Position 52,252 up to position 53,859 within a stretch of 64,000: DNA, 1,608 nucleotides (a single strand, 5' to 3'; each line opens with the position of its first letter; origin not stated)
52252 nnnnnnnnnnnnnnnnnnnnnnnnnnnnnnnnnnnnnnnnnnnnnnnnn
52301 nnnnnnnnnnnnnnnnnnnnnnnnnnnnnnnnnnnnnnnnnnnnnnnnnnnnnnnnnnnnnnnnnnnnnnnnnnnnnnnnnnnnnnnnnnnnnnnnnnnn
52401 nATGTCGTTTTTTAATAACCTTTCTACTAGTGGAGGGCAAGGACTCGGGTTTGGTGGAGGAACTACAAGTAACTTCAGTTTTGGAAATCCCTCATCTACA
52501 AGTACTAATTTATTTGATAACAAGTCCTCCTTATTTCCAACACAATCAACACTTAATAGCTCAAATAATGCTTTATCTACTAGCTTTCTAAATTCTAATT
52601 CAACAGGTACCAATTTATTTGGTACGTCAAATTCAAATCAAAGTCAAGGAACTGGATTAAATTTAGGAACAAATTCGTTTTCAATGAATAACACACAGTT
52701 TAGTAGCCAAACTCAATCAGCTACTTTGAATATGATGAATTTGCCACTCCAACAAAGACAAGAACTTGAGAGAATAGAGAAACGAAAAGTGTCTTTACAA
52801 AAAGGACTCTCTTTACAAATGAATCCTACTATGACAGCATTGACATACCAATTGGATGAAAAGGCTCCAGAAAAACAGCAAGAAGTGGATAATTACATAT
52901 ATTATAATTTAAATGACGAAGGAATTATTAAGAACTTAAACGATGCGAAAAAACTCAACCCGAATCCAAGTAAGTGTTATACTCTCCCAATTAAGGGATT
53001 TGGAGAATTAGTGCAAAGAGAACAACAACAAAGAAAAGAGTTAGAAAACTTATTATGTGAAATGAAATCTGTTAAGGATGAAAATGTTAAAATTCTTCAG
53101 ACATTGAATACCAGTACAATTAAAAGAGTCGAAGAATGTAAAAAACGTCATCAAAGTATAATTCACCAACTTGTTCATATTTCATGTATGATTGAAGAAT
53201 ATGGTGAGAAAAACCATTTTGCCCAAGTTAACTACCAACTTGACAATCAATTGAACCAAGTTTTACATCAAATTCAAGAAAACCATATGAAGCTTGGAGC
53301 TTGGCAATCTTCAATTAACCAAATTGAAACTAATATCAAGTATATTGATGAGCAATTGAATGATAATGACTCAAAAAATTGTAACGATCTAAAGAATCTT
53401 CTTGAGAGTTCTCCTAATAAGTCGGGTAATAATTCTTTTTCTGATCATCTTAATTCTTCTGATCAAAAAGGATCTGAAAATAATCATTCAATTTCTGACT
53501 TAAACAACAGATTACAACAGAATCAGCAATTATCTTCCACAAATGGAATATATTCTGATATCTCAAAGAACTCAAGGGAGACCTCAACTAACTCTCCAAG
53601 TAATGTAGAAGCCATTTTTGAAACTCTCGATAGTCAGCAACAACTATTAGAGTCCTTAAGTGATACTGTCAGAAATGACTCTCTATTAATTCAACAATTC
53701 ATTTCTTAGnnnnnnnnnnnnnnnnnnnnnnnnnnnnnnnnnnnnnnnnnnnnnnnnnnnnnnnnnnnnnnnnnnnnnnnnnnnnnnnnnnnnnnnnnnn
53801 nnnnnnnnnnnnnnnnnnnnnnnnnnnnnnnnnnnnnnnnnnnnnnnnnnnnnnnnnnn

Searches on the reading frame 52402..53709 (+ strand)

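Call 39: search_protein_families(library=pfam, proteins=[window:52402-53709:+], max_evalue=0.00001)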
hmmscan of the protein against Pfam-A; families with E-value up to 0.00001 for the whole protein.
window:52402-53709:+ (435 aa): 1 family
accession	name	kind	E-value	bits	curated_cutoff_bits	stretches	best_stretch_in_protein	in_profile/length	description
PF13874.11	Nup54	-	2e-18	67.2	30.5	1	179-307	10-135/140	Nucleoporin complex subunit 54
